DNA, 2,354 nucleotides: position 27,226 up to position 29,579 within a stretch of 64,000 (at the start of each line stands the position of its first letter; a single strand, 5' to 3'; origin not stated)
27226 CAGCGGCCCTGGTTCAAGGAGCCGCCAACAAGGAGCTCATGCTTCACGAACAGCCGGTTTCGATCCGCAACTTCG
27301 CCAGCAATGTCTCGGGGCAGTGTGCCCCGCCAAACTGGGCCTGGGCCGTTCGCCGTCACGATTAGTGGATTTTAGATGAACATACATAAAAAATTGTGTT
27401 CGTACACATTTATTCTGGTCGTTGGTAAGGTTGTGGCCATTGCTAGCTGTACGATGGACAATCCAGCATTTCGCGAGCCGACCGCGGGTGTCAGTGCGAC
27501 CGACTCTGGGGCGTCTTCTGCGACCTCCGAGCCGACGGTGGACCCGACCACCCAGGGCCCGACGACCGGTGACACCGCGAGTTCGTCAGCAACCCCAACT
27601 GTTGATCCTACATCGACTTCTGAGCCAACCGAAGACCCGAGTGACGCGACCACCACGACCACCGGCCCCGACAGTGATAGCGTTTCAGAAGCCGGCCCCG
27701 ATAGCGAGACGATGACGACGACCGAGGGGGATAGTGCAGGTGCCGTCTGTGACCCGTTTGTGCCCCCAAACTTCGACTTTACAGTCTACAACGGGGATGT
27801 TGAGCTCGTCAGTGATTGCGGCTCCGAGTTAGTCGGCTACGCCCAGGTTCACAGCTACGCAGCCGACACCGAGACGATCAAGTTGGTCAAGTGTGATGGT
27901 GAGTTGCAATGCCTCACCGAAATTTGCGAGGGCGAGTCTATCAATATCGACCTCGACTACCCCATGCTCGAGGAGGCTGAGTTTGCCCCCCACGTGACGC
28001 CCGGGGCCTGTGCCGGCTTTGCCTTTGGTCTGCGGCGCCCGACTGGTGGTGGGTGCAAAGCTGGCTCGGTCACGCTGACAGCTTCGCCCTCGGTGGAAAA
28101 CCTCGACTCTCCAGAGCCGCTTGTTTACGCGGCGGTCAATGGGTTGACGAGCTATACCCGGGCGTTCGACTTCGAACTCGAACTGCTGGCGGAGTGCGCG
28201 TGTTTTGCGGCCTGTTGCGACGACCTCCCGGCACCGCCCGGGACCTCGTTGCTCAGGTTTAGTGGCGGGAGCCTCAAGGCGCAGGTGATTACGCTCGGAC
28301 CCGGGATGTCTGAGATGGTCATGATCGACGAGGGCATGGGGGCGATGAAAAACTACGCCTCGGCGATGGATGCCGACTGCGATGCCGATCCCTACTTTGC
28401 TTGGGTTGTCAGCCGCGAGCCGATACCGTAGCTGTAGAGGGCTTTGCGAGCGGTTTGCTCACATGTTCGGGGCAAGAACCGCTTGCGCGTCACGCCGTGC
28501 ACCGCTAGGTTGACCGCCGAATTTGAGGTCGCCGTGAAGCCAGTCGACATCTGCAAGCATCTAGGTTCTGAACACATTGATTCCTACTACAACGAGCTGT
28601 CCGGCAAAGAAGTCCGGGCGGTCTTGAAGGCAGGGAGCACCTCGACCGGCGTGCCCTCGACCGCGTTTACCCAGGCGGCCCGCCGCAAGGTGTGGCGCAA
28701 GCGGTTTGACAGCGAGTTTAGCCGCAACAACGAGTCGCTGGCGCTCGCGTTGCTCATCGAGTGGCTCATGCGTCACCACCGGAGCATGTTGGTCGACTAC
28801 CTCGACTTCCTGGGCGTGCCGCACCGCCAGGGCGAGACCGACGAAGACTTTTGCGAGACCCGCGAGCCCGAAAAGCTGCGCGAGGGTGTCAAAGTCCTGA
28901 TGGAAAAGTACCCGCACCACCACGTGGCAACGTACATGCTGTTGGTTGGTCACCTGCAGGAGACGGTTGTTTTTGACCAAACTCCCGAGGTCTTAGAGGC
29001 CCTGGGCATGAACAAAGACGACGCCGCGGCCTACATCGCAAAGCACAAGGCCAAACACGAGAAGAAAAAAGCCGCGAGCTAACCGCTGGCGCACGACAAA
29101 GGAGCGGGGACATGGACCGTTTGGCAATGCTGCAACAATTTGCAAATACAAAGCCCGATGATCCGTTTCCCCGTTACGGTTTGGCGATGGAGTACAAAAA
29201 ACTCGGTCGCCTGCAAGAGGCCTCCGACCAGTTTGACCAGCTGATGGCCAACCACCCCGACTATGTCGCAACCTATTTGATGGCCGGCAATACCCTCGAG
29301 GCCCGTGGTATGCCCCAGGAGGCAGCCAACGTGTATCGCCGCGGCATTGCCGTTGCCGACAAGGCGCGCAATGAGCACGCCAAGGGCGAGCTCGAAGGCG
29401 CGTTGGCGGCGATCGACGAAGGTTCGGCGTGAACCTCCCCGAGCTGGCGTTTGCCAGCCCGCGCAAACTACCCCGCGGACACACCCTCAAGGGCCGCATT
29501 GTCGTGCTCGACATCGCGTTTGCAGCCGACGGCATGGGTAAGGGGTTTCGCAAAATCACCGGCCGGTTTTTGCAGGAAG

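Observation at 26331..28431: Tandem paralogous lipoproteins sharing a conserved post-lipobox '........' motif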

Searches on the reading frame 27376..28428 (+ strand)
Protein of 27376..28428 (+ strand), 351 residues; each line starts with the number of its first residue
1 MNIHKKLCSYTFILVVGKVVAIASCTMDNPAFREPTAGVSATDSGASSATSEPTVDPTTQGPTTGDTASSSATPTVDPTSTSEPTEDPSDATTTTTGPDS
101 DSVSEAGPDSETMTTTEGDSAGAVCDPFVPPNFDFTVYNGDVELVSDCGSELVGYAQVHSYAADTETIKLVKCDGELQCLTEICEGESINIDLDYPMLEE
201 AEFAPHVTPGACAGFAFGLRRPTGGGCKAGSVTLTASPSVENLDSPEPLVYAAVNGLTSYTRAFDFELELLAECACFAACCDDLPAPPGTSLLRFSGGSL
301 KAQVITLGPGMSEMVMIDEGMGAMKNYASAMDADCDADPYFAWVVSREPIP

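Call 5: search_protein_families(library=pfam, proteins=[window:27376-28428:+], max_evalue=1)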
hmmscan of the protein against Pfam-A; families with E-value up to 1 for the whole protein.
window:27376-28428:+ (351 aa): 0 families

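Call 6: search_protein_families(library=ncbifam, proteins=[window:27376-28428:+], max_evalue=1)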
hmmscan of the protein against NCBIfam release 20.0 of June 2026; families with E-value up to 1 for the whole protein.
window:27376-28428:+ (351 aa): 0 families

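Call 8: find_homologous_proteins(query=window:27376-28428:+, max_evalue=0.001)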
Query window:27376-28428:+ (351 aa): 1 proteins with E <= 0.001 among 4992 candidates.
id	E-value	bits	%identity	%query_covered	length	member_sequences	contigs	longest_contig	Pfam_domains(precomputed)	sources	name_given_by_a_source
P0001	1.9e-230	782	100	100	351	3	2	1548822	-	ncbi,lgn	-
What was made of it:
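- Tried and rejected: find_homologous_proteins with full-length ORF B found only ORF B itself among 4992 candidates (call 8).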

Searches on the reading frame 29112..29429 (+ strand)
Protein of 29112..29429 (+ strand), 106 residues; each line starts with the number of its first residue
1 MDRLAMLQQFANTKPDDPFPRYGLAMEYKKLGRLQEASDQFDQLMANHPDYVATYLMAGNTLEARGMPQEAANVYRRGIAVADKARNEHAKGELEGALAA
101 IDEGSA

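Call 34: search_protein_families(library=pfam, proteins=[window:29112-29429:+], max_evalue=0.01)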
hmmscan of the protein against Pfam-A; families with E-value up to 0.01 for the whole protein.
window:29112-29429:+ (106 aa): 15 families
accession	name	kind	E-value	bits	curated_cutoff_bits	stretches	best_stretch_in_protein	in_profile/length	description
PF13428.12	TPR_14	-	4.1e-08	33.6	23.5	1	22-59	5-42/44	Tetratricopeptide repeat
PF07719.23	TPR_2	-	7.4e-08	32.4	27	0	22-50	5-33/34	Tetratricopeptide repeat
PF14559.12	TPR_19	-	1.5e-06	28.9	25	2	32-84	5-57/68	Tetratricopeptide repeat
PF13424.12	TPR_12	-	1.7e-06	28.6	30.1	1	45-83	38-76/77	Tetratricopeptide repeat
PF13431.12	TPR_17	-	1.1e-05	25.8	24.4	0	41-71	2-32/34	Tetratricopeptide repeat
PF13432.12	TPR_16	-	3e-05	24.8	32.7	1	22-79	1-58/65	Tetratricopeptide repeat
PF00515.34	TPR_1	-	4.1e-05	23.6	27.8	0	22-43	5-26/34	Tetratricopeptide repeat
PF13181.12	TPR_8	-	7.8e-05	23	25.7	0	22-43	5-26/34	Tetratricopeptide repeat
PF13174.12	TPR_6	-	0.00016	22.5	26.3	0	22-50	4-32/33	Tetratricopeptide repeat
PF07721.20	TPR_4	-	0.00025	21.8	27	0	53-77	2-26/26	Tetratricopeptide repeat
PF13176.12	TPR_7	-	0.00088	19.6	27.9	0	57-81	4-30/36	Tetratricopeptide repeat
PF14561.12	TPR_20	-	0.0023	18.6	25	0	4-51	8-55/90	Tetratricopeptide repeat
PF13414.12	TPR_11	-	0.0052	16.9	26.8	0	27-64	3-40/42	TPR repeat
PF24575.1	TPR_Slam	-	0.0072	17.2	35.2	0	8-56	39-85/104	Surface lipoprotein assembly modifier, N-terminal TPR repeats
PF12569.14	NatA_aux_su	-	0.008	15.6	33.3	1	21-78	195-252/515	N-terminal acetyltransferase A, auxiliary subunit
